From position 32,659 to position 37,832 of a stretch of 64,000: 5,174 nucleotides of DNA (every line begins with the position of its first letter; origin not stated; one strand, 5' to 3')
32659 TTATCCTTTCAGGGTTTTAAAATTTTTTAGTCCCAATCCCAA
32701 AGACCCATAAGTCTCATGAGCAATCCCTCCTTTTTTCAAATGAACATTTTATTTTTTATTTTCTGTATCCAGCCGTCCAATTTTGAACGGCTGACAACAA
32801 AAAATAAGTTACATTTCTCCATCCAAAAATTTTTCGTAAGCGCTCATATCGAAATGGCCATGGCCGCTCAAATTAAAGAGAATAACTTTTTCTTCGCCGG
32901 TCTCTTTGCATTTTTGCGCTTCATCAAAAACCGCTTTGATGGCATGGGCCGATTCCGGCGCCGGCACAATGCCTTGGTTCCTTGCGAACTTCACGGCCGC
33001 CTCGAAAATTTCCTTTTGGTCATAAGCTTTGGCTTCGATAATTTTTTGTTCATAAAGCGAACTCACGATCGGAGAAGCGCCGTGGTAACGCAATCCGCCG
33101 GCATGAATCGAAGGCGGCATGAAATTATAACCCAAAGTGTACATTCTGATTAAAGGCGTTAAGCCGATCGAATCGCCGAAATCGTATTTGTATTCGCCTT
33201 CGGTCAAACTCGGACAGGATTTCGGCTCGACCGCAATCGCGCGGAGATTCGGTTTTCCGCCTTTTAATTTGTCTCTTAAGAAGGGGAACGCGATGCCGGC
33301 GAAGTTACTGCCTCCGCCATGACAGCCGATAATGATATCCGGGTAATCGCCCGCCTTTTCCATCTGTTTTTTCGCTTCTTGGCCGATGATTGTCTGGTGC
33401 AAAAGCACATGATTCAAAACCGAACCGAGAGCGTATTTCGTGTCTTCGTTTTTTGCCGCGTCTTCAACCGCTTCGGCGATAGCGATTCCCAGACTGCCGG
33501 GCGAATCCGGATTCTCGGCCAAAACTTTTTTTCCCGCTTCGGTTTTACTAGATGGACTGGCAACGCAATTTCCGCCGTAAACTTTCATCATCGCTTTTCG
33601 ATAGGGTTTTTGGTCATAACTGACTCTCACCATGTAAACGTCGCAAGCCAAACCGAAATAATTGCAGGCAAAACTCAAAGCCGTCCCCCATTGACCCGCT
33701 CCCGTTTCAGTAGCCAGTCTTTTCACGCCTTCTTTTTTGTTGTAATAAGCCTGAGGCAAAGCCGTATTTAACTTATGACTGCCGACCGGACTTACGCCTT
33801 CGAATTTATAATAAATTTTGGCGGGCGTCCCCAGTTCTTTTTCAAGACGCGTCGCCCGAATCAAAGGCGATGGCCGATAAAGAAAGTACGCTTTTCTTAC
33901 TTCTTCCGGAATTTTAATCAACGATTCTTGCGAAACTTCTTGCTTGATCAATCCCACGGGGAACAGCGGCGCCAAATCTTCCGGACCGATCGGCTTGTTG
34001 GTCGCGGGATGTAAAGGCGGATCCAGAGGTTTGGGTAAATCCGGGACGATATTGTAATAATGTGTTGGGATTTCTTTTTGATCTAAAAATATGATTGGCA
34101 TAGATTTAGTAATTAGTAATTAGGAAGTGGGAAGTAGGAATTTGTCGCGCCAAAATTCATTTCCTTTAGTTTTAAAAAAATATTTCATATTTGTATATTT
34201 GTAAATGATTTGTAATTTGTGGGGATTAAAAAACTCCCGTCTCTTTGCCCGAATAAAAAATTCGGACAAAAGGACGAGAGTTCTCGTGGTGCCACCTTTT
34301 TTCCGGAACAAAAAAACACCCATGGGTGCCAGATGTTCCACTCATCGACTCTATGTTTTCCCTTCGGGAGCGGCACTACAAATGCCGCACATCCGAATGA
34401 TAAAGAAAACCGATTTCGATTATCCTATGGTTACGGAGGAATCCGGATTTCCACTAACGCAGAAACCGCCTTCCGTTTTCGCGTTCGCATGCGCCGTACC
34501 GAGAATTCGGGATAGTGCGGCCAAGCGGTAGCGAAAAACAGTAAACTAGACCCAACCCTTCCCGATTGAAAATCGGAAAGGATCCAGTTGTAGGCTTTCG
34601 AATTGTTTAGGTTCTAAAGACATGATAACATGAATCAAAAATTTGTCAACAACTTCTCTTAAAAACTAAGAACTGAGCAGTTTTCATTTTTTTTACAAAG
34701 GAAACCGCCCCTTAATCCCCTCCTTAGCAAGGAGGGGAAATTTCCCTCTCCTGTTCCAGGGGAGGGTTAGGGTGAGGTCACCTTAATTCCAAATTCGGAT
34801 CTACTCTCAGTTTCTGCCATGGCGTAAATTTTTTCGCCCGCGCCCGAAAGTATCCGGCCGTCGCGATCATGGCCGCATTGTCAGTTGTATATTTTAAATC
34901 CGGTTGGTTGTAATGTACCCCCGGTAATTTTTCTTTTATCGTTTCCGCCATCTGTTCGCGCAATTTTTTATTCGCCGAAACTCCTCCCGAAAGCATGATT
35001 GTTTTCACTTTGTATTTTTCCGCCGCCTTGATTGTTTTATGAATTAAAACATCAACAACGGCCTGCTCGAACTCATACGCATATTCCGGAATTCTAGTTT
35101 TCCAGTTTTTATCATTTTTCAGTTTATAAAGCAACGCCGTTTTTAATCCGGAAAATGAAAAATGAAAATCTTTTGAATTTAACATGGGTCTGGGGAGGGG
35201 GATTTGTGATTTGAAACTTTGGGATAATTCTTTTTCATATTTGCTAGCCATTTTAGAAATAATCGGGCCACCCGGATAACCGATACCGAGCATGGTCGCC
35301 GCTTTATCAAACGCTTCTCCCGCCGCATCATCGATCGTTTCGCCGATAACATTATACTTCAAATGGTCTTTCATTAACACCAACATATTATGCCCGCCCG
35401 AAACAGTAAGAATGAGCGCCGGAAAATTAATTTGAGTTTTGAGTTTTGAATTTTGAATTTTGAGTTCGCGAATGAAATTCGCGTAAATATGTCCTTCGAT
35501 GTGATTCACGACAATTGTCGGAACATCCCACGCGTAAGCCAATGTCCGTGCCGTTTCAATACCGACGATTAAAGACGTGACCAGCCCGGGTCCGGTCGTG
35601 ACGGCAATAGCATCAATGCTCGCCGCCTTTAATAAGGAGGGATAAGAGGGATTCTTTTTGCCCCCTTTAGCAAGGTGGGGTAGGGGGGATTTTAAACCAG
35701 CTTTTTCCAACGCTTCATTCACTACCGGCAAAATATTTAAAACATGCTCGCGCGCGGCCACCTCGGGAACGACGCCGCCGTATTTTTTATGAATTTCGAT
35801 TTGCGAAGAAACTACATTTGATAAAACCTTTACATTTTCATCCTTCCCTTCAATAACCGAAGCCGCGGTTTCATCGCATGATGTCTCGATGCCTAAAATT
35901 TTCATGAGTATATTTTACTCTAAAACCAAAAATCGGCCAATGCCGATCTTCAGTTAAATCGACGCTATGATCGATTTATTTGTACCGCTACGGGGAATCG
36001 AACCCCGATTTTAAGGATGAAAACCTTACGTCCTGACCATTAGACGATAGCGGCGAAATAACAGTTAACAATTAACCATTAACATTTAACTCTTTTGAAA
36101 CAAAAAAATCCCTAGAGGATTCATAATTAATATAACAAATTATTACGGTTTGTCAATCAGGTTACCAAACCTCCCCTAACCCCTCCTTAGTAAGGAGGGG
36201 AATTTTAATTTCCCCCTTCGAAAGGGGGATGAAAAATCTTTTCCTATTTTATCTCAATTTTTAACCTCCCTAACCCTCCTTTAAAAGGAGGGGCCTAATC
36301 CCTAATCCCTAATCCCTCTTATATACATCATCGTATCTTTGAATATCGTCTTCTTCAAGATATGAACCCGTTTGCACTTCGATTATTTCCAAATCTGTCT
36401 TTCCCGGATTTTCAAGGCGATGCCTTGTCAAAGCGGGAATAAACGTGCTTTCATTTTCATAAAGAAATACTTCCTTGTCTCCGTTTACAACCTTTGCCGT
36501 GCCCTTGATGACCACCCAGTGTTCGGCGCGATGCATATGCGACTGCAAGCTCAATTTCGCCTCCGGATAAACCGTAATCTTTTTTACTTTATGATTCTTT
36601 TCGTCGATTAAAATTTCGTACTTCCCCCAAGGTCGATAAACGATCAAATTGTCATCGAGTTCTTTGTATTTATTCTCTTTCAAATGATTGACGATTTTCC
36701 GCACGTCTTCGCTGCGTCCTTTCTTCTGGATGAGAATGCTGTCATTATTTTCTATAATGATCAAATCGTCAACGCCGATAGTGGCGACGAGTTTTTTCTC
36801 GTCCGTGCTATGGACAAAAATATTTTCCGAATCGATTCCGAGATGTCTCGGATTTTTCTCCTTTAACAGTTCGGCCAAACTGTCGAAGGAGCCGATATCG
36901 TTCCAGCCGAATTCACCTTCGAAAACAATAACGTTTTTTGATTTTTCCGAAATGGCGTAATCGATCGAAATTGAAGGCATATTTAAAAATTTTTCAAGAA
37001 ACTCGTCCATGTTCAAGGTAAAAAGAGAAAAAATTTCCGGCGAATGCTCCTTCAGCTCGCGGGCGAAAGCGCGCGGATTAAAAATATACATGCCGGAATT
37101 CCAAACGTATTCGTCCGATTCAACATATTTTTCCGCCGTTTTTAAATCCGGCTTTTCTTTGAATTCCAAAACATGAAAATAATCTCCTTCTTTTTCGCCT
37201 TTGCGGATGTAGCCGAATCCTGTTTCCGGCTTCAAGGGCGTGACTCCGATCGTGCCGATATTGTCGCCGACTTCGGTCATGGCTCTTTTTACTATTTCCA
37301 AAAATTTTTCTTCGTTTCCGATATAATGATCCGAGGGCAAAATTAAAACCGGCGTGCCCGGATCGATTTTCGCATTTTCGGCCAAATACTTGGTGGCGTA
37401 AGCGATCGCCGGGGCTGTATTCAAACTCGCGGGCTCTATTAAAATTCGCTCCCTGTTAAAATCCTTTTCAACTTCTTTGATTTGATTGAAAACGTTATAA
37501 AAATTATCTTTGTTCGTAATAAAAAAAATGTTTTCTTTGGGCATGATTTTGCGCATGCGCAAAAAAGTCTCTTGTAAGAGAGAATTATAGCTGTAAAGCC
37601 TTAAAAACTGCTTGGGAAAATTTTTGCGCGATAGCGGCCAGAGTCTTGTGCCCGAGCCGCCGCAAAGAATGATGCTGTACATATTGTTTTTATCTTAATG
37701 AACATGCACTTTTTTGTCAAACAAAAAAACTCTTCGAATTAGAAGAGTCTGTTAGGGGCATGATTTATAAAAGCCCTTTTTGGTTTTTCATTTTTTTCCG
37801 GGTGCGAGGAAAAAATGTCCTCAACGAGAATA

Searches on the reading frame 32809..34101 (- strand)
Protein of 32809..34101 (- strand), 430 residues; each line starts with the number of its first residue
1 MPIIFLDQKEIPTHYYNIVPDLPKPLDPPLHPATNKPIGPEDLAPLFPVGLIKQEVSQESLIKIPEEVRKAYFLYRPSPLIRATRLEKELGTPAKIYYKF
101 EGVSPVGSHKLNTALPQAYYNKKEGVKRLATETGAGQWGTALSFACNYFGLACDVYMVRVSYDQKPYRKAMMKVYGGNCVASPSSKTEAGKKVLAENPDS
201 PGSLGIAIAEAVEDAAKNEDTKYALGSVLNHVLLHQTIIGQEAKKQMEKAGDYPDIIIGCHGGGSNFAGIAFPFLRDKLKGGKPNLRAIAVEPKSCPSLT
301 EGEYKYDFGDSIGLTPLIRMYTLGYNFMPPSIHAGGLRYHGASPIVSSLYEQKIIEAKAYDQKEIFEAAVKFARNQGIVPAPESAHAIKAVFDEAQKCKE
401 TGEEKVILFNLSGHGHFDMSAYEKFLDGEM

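Call 8: search_protein_families(library=pfam, proteins=[window:32809-34101:-], max_evalue=0.001)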
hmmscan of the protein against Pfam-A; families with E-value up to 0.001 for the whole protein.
window:32809-34101:- (430 aa): 1 family
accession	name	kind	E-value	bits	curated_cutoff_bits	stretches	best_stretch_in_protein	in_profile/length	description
PF00291.31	PALP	-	1.3e-43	149.8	35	1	74-413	4-295/295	Pyridoxal-phosphate dependent enzyme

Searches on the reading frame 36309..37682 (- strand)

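Call 8: search_protein_families(library=pfam, proteins=[window:36309-37682:-], max_evalue=0.001)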
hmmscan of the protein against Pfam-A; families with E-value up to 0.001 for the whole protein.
window:36309-37682:- (457 aa): 4 families
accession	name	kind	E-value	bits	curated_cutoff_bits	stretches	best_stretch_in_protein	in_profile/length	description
PF00483.29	NTP_transferase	-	8.8e-47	160.2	21.2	1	3-273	2-239/245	Nucleotidyl transferase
PF01050.24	MannoseP_isomer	-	8.7e-46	155.3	23.6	1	344-452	8-116/116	Mannose-6-phosphate isomerase C-terminal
PF22640.1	ManC_GMP_beta-helix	-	1e-14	54.6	27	1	279-334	2-55/55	MannoseP isomerase/GMP-like beta-helix domain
PF07883.17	Cupin_2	-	2.2e-09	37.3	27.2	1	378-436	10-69/70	Cupin domain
